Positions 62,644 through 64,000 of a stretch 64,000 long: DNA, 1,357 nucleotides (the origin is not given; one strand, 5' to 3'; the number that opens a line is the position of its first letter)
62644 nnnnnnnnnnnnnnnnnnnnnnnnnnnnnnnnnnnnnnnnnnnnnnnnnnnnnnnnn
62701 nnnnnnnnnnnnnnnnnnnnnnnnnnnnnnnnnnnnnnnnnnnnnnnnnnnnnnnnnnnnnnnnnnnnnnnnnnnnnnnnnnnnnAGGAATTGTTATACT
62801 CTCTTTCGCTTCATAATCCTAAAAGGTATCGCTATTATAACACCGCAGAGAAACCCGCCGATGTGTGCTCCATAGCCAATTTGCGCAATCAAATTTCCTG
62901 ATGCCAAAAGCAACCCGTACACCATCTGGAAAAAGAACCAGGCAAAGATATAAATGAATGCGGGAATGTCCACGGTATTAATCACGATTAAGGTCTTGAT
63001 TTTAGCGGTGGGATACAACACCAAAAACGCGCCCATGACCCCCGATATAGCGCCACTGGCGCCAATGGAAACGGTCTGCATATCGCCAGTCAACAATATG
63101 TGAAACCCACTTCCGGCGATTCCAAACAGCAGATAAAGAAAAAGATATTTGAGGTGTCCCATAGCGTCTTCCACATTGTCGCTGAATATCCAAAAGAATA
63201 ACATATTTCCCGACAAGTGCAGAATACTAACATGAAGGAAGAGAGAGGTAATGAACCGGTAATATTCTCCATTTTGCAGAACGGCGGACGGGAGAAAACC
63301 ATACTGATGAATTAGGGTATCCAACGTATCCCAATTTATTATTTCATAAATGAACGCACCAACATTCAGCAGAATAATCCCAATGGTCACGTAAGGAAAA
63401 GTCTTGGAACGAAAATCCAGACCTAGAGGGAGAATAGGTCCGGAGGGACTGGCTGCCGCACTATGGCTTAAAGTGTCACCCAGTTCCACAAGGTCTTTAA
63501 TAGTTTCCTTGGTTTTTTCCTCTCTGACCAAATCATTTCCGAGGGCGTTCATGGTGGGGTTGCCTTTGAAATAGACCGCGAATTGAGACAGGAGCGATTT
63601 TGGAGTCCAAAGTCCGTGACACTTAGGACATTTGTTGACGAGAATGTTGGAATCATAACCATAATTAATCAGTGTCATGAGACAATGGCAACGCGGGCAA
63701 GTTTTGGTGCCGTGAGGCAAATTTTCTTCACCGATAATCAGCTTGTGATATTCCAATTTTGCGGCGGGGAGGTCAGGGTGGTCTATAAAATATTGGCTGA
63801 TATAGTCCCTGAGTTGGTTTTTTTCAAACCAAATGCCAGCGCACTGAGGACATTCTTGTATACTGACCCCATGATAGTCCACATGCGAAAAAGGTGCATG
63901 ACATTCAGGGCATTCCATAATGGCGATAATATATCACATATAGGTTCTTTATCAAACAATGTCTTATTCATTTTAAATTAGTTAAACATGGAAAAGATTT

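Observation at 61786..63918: Three consecutive paralogous tandem-zinc-ribbon genes, the first fused to a rhomboid protease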

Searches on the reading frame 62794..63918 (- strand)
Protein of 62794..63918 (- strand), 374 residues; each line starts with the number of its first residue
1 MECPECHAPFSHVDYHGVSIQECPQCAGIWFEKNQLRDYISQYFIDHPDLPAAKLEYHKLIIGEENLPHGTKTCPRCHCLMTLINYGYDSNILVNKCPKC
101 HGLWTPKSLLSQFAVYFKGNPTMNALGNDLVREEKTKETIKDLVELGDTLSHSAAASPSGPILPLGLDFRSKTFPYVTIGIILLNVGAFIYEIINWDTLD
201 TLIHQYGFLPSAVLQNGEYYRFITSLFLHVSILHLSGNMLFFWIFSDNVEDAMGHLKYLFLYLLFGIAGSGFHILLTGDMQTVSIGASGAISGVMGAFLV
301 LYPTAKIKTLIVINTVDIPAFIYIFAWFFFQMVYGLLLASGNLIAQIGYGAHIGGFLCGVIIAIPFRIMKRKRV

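Call 3: search_protein_families(library=pfam, proteins=[window:62794-63918:-], max_evalue=0.1)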
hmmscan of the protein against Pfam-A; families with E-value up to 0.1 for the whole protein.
window:62794-63918:- (374 aa): 5 families
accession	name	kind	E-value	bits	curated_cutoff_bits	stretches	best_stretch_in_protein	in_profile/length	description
PF01694.28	Rhomboid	-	5.3e-33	114.7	22.6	1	217-365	2-139/143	Rhomboid domain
PF13453.11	Zn_ribbon_TFIIB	-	2.2e-17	62.6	22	2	3-40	2-39/41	Transcription factor zinc-finger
PF18048.7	TRAF6_Z2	-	0.023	15.2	27.4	0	22-40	5-22/27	TNF receptor-associated factor 6 zinc finger 2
PF18551.6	TackOD1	-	0.046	13.7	32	0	68-103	121-156/188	Thaumarchaeal output domain 1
PF12773.13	DZR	-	0.07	13.7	27.3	0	65-103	6-33/45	Double zinc ribbon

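Call 4: search_protein_families(library=ncbifam, proteins=[window:62794-63918:-], max_evalue=0.1)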
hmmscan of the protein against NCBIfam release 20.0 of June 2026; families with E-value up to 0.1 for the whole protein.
window:62794-63918:- (374 aa): 3 families
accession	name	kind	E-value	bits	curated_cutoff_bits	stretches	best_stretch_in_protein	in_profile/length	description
TIGR04239.1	rhombo_GlpG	equivalog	4.3e-12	46.3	250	1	176-364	95-266/271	rhomboid family intramembrane serine protease GlpG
TIGR03902.1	rhom_GG_sort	equivalog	1.8e-11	44.2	84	1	212-363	9-153/154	rhombosortase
NF008155.0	PRK10907.1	equivalog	4.9e-09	35.9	335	1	171-366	91-268/276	rhomboid family intramembrane serine protease GlpG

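Call 7: find_homologous_proteins(query=window:62794-63918:-)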
Query window:62794-63918:- (374 aa): 7040 proteins with E <= 0.001 among 8000 candidates; the best 120 are listed.
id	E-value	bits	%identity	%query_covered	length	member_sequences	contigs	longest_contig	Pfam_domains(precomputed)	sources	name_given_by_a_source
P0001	2.7e-257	871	100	100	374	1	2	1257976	PF01694.29,PF13453.12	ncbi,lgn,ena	-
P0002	6.8e-98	346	41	100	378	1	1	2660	PF01694.29,PF13453.12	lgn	-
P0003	7.1e-92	327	39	100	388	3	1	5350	PF02701.21,PF01694.29,PF13453.12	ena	-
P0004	5.8e-90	320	39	99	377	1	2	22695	PF01694.29,PF13453.12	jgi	jgi:rhomboid family protein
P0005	2.7e-82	295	41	97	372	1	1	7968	PF01694.29,PF13453.12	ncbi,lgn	ncbi:MAG: rhomboid family intramembrane serine protease [bacterium]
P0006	1.1e-81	293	37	100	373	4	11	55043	PF01694.29,PF13453.12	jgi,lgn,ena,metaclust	metaclust:\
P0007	4.2e-75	271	37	100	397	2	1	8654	PF01694.29,PF13453.12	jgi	-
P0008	8.4e-74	267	39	97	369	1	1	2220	PF01694.29,PF13453.12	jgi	-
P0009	8.8e-73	264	38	99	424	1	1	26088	PF01694.29,PF13453.12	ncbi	-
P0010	9.4e-73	264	37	97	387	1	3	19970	PF01694.29,PF13453.12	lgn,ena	-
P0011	1.8e-72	263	34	100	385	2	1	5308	PF01694.29,PF13453.12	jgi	-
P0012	4.8e-72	261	37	97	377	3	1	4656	PF02701.21,PF01694.29,PF13453.12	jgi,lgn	jgi:membrane associated rhomboid family serine protease/Zn-finger nucleic acid-binding protein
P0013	1.1e-71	260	36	97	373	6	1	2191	PF01694.29,PF13453.12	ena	-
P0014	1.2e-70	257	36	100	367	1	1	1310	PF01694.29,PF13453.12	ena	-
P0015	2.8e-70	256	35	94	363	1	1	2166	PF01694.29,PF13453.12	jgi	-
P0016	5.0e-70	255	37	87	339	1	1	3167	PF01694.29,PF13453.12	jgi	jgi:membrane associated rhomboid family serine protease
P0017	8.9e-70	254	34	99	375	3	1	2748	PF01694.29,PF13453.12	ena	-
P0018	1.2e-69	253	35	99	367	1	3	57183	PF01694.29,PF13453.12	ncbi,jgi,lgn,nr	ncbi:rhomboid family intramembrane serine protease [bacterium]|nr:rhomboid family intramembrane seri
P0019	1.8e-69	253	38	96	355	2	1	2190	PF01694.29,PF13453.12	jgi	jgi:membrane associated rhomboid family serine protease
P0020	2.6e-69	252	34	99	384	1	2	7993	PF01694.29,PF13453.12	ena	-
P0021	3.8e-69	252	35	97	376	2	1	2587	PF01694.29,PF13453.12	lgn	-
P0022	1.0e-68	250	37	97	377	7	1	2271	PF02701.21,PF01694.29,PF13453.12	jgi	jgi:membrane associated rhomboid family serine protease/Zn-finger nucleic acid-binding protein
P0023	1.4e-68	250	35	97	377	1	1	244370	PF02701.21,PF01694.29,PF13453.12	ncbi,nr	ncbi:MAG: rhomboid family intramembrane serine protease [Planctomycetes bacterium]|nr:rhomboid famil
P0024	9.0e-68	247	35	99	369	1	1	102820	PF01694.29,PF13453.12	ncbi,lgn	-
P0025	8.4e-67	244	36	97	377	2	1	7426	PF02701.21,PF01694.29,PF13453.12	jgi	-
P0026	2.0e-66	243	35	99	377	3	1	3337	PF02701.21,PF01694.29,PF13453.12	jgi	-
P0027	2.9e-66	242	36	89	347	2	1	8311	PF01694.29,PF13453.12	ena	-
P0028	2.2e-65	239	34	97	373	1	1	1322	PF02701.21,PF01694.29,PF13453.12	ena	-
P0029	4.1e-65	239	33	100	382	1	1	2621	PF01694.29,PF13453.12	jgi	-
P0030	1.6e-64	237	34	97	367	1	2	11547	PF01694.29,PF13453.12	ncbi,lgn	-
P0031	8.6e-64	234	38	91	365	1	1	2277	PF02701.21,PF01694.29,PF13453.12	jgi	jgi:membrane associated rhomboid family serine protease/Zn-finger nucleic acid-binding protein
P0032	1.1e-63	234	34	100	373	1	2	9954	PF01694.29,PF13453.12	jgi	jgi:membrane associated rhomboid family serine protease/Zn-finger nucleic acid-binding protein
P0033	6.3e-62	228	34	97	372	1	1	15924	PF01694.29,PF13453.12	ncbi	ncbi:MAG: rhomboid family intramembrane serine protease [Planctomycetota bacterium]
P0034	2.0e-59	220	32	98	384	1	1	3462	PF01694.29,PF13453.12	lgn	-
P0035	1.5e-58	217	38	86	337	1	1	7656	PF01694.29,PF13453.12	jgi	jgi:membrane associated rhomboid family serine protease/Zn-finger nucleic acid-binding protein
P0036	2.1e-58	216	40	78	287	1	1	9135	PF01694.29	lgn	-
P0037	2.2e-57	213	33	97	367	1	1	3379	PF01694.29,PF13453.12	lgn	-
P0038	2.0e-56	210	32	98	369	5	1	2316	PF01694.29,PF13453.12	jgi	-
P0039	1.5e-54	204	34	93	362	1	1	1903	PF01694.29,PF13453.12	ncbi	-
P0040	2.7e-54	203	32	99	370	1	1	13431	PF01694.29,PF13453.12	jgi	-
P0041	1.9e-49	187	32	95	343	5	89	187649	PF01694.29,PF13453.12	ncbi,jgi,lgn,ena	jgi:membrane associated rhomboid family serine protease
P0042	2.2e-46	177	30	96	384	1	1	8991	PF01694.29,PF13453.12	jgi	jgi:membrane associated rhomboid family serine protease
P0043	8.5e-45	172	42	56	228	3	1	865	PF01694.29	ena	-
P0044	2.4e-43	167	41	56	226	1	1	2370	PF01694.29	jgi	jgi:membrane associated rhomboid family serine protease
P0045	3.0e-43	167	40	57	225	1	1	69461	PF01694.29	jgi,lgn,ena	-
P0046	3.8e-43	166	43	57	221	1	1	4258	PF01694.29,PF11351.14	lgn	-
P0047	5.7e-43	166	43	57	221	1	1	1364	PF01694.29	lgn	-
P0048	1.1e-42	165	47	55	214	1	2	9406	PF01694.29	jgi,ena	-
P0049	1.5e-42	164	34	75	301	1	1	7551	PF01694.29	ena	-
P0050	1.9e-42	164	46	55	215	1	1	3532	PF01694.29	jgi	jgi:membrane associated rhomboid family serine protease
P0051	2.0e-42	164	39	57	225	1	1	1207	PF01694.29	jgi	jgi:membrane associated rhomboid family serine protease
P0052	4.1e-42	163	29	97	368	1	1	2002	PF01694.29,PF13453.12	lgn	-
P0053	5.4e-42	162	44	56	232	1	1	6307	PF01694.29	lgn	-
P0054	5.6e-42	162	42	57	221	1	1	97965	PF01694.29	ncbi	-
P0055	1.1e-41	161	45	55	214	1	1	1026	PF01694.29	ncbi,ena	-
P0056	1.3e-41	161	45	55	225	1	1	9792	PF01694.29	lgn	-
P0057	2.6e-41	160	44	55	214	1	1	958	PF01694.29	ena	-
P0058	4.8e-41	159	41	54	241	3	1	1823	PF01694.29,PF08551.16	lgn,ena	-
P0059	8.9e-41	158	39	64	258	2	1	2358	PF01694.29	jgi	jgi:membrane associated rhomboid family serine protease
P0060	1.1e-40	158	40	54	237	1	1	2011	PF01694.29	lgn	-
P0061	1.2e-40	158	30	97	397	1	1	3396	PF01694.29,PF08551.16,PF13453.12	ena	-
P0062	1.3e-40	158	38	57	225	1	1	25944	PF01694.29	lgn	-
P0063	1.4e-40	158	39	54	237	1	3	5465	PF01694.29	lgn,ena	-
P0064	1.8e-40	157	39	54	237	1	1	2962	PF01694.29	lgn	-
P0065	2.3e-40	157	41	56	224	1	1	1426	PF01694.29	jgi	jgi:membrane associated rhomboid family serine protease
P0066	2.5e-40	157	39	54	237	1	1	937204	PF01694.29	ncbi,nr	ncbi:MAG: rhomboid family intramembrane serine protease [Anaerolineae bacterium]|nr:rhomboid family 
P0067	2.6e-40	157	43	55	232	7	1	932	PF01694.29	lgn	-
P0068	2.8e-40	157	42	56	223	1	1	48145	PF01694.29,PF08551.16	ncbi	-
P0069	6.2e-40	156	43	57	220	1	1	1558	PF01694.29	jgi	-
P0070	9.1e-40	155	42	47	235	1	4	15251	PF01694.29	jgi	jgi:membrane associated rhomboid family serine protease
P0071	1.2e-39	155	42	47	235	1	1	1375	PF01694.29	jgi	jgi:membrane associated rhomboid family serine protease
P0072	1.3e-39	155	41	57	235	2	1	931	PF01694.29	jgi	jgi:membrane associated rhomboid family serine protease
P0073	1.3e-39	155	42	56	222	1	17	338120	PF01694.29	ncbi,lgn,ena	-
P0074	1.3e-39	155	43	57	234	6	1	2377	PF01694.29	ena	-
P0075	1.6e-39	154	42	57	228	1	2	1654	PF01694.29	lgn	-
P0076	1.6e-39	154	39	54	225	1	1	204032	PF01694.29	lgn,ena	-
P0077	1.8e-39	154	43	56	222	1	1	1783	PF01694.29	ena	-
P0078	2.0e-39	154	30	99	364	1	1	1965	PF01694.29,PF13453.12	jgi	-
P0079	2.1e-39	154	43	53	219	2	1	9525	PF01694.29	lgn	-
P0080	2.4e-39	154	41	57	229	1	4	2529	PF01694.29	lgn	-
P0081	2.8e-39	154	39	57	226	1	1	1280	PF01694.29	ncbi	-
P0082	2.8e-39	154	42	56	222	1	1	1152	PF01694.29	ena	-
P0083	3.6e-39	153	42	57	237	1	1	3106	PF01694.29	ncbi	-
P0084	4.1e-39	153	39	57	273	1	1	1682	PF01694.29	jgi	jgi:membrane associated rhomboid family serine protease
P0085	4.1e-39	153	41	57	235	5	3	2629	PF01694.29,PF08551.16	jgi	-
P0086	4.4e-39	153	41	54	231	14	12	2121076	PF01694.29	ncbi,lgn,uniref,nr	ncbi:rhomboid family intramembrane serine protease [Pyrobaculum arsenaticum]|uniref:Rhomboid family 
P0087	4.4e-39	153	38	54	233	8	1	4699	PF01694.29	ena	-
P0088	5.1e-39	153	42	55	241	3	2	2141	PF01694.29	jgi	-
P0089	5.6e-39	153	40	56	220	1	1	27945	PF01694.29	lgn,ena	-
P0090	6.0e-39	152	44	54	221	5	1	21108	PF01694.29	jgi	jgi:membrane associated rhomboid family serine protease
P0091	7.0e-39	152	42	56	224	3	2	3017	PF01694.29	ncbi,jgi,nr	ncbi:rhomboid family intramembrane serine protease [candidate division WOR-3 bacterium]|nr:rhomboid 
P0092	7.3e-39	152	42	56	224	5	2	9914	PF01694.29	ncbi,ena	-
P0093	7.8e-39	152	42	56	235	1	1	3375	PF01694.29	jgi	-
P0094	8.1e-39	152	42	55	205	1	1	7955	PF01694.29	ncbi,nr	ncbi:MAG: rhomboid family intramembrane serine protease [Candidatus Methanomethylicus sp.]|nr:rhombo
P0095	8.3e-39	152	42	57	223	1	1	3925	PF01694.29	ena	-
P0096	8.4e-39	152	40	54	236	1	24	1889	PF01694.29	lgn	-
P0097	9.5e-39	152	42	57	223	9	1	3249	PF01694.29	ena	-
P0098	9.7e-39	152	41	57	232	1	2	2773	PF01694.29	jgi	jgi:membrane associated rhomboid family serine protease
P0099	9.9e-39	152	45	54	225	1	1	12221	PF01694.29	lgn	-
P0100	1.1e-38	152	42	57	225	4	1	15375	PF01694.29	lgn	-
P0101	1.2e-38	151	41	57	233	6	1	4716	PF01694.29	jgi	-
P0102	1.2e-38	151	40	54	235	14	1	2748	PF01694.29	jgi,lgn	-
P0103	1.3e-38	151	40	54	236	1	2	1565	PF01694.29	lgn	-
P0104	1.3e-38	151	37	55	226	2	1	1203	PF01694.29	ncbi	-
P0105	1.5e-38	151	42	57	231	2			PF01694.29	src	-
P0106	1.5e-38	151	40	57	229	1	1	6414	PF01694.29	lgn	-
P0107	1.5e-38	151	40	54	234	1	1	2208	PF01694.29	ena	-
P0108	1.6e-38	151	45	47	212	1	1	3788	PF01694.29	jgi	jgi:membrane associated rhomboid family serine protease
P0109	1.8e-38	151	42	57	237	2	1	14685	PF01694.29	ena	-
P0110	1.9e-38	151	40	54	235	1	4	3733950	PF01694.29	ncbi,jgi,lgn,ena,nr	ncbi:MAG: rhomboid family intramembrane serine protease [Anaerolineae bacterium]|nr:rhomboid family 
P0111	1.9e-38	151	40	54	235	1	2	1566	PF01694.29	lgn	-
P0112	2.0e-38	151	40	54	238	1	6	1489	PF01694.29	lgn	-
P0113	2.4e-38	150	38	56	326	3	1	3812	PF01694.29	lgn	-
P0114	2.4e-38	150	43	57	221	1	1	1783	PF01694.29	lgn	-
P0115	2.5e-38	150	43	52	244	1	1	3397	PF01694.29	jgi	jgi:membrane associated rhomboid family serine protease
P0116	2.5e-38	150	43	54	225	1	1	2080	PF01694.29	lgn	-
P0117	2.8e-38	150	43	52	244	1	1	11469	PF01694.29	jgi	jgi:membrane associated rhomboid family serine protease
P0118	3.0e-38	150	38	54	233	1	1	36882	PF01694.29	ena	-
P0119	3.1e-38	150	42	57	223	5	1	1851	PF01694.29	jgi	jgi:membrane associated rhomboid family serine protease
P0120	3.3e-38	150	42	55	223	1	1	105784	PF01694.29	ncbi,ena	-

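Call 9: find_encoding_contigs(protein=P0001, flank=10000, max_places=3)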
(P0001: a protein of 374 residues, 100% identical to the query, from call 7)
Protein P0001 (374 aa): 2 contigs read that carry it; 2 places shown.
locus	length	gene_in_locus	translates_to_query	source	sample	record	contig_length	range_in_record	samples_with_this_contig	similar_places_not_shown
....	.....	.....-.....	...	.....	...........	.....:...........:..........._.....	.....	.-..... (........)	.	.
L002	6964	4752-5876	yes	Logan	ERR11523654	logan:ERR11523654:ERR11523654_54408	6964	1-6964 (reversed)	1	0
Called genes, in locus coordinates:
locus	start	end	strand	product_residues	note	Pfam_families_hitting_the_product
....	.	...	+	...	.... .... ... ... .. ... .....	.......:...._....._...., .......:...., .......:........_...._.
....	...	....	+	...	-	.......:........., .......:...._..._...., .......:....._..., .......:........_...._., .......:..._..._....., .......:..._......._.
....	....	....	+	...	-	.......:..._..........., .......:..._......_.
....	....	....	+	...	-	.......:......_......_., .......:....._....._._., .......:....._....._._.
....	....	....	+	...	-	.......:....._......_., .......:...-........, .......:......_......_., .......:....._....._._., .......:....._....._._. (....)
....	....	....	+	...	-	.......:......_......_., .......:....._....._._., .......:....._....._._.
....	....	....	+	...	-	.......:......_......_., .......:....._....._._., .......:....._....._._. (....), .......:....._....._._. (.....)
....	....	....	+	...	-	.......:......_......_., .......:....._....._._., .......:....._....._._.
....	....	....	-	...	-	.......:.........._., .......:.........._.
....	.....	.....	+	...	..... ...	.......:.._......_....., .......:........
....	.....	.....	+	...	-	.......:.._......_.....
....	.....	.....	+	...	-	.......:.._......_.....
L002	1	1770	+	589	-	?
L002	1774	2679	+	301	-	PF00535:Glycos_transf_2, PF10111:Glyco_tranf_2_2, PF13641:Glyco_tranf_2_3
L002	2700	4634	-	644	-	PF01979:Amidohydro_1, PF07969:Amidohydro_3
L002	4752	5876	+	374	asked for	PF13453:Zn_ribbon_TFIIB, PF01694:Rhomboid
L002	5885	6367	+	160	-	PF13453:Zn_ribbon_TFIIB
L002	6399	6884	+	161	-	PF13453:Zn_ribbon_TFIIB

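Call 10: find_encoding_contigs(protein=P0006, flank=8000, max_places=4)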
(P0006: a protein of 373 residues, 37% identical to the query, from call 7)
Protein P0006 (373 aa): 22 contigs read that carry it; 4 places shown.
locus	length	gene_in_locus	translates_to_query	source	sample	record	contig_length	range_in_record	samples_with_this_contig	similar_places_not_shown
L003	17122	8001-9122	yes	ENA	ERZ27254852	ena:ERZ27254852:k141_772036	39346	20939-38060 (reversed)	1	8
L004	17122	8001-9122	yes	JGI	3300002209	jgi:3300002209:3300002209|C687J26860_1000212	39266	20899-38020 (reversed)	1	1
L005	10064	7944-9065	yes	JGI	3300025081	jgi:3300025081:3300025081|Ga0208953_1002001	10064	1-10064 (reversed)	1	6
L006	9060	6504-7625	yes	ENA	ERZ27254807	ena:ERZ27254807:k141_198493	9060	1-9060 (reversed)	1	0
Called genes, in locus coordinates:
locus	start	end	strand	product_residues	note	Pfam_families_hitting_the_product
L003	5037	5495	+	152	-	-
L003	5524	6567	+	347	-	PF17761:DUF1016_N, PF06250:YhcG_C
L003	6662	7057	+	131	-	-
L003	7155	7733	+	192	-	PF10543:ORF6N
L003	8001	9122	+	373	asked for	PF13453:Zn_ribbon_TFIIB, PF01694:Rhomboid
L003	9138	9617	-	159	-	PF03073:TspO_MBR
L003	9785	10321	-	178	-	-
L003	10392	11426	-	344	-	-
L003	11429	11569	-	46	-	-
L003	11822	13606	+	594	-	PF00270:DEAD, PF00271:Helicase_C, PF16124:RecQ_Zn_bind, PF09382:RQC, PF00570:HRDC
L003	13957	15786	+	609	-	PF00662:Proton_antipo_N (weak), PF00361:Proton_antipo_M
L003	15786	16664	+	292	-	PF00146:NADHdh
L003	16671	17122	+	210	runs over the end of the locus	-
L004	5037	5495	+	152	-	-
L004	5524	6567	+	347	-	PF17761:DUF1016_N, PF06250:YhcG_C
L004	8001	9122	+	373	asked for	PF13453:Zn_ribbon_TFIIB, PF01694:Rhomboid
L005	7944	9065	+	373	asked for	PF13453:Zn_ribbon_TFIIB, PF01694:Rhomboid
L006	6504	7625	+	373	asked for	PF13453:Zn_ribbon_TFIIB, PF01694:Rhomboid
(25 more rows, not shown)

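Call 20: find_related_loci(query=A2, collection=genome_contigs, flank=10000)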
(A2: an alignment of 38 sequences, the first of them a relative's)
Query A2 (374 aa) in genome_contigs; peptide patterns used: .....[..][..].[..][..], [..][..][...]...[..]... (x = any residue, [..] = any of these).
600 stretches matched a pattern (row limit reached: there are more); 581 encode a relative of the query (tblastn E <= 1e-3); the best 80 are kept; 80 distinct loci.
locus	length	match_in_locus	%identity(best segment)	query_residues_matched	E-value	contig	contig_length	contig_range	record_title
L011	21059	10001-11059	30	1-368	9e-44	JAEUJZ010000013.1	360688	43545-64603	MAG: Myxococcales bacterium isolate new MAG-82 k141_9553, whole genome shotgun sequence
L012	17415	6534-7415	34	72-370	4e-43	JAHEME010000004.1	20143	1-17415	MAG: Chloroflexota bacterium isolate Ww65 NODE_4978_length_20143_cov_2.195635, whole genome shotgun sequence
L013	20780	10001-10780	36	114-373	8e-43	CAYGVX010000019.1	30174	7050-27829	MAG TPA_asm: uncultured Candidatus Bathyarchaeia archaeon isolate ERP119294_co3_385 genome assembly, contig: NODE_672_le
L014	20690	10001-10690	35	147-374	1e-41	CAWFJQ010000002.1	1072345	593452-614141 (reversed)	MAG: Vicinamibacterales bacterium isolate MFD04651.bin.2.36 genome assembly, contig: contig_2817, whole genome shotgun s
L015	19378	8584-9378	34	127-372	1e-41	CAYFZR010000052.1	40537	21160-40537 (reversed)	MAG TPA_asm: uncultured archaeon isolate ERP108616_co1_421 genome assembly, contig: k119_1195545, whole genome shotgun s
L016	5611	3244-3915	37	162-372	1e-40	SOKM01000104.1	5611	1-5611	MAG: Candidatus Cloacimonadota bacterium isolate E44_bin80 NODE_8570_length_5611_cov_7.379230, whole genome shotgun sequ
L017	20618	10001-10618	40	175-367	9e-41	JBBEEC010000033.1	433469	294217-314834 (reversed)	MAG: Bacteroidota bacterium isolate LejiaF_53_86 Lejia_F_24_length_433469_cov_48, whole genome shotgun sequence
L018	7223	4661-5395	38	140-374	2e-40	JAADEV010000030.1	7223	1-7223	MAG: Aquificota bacterium isolate L_MetaBat.31 contig-127_13679, whole genome shotgun sequence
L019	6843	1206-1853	40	162-373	2e-40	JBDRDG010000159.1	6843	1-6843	MAG: Candidatus Omnitrophota bacterium isolate MEGAHIT-group-1.238 k141_12013076, whole genome shotgun sequence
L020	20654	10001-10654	41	161-373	8e-40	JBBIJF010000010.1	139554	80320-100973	MAG: Acidobacteriota bacterium isolate SLF170214_bin_156 NODE_47_length_139554_cov_13.3363, whole genome shotgun sequenc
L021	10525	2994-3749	34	130-371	7e-40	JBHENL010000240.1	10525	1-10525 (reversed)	MAG: Gemmatimonadota bacterium isolate S5_bin.12.orig S5_k141_2993541, whole genome shotgun sequence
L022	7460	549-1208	40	159-373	2e-39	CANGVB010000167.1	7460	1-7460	MAG: Bryobacteraceae bacterium isolate RE-15aug16-189 genome assembly, contig: RE-15aug16-C18245, whole genome shotgun s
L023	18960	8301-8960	40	158-373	3e-39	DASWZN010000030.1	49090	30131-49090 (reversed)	MAG TPA_asm: Bryobacteraceae bacterium isolate SMAG_U3739 k141_30519, whole genome shotgun sequence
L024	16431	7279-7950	38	148-366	3e-39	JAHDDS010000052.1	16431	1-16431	MAG: Planktomarina sp. isolate MAG-163 RZ_10046, whole genome shotgun sequence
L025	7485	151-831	40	162-373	2e-39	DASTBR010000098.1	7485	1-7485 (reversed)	MAG TPA_asm: Dehalococcoidia bacterium isolate SMAG_U771 k141_571047, whole genome shotgun sequence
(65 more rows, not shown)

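Call 21: list_cluster_members(proteins=[window:62794-63918:-, window:62303-62785:-, window:61786-62271:-])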
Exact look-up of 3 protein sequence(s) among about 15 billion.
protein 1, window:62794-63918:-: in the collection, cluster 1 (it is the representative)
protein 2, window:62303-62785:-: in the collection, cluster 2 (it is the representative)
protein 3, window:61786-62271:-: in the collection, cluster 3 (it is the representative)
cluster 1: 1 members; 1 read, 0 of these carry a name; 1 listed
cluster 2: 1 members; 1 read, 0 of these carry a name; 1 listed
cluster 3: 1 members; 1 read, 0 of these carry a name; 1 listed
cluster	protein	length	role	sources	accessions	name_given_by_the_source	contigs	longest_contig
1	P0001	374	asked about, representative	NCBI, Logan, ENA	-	-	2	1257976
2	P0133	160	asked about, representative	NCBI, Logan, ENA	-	-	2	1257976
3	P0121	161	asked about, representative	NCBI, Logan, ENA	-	-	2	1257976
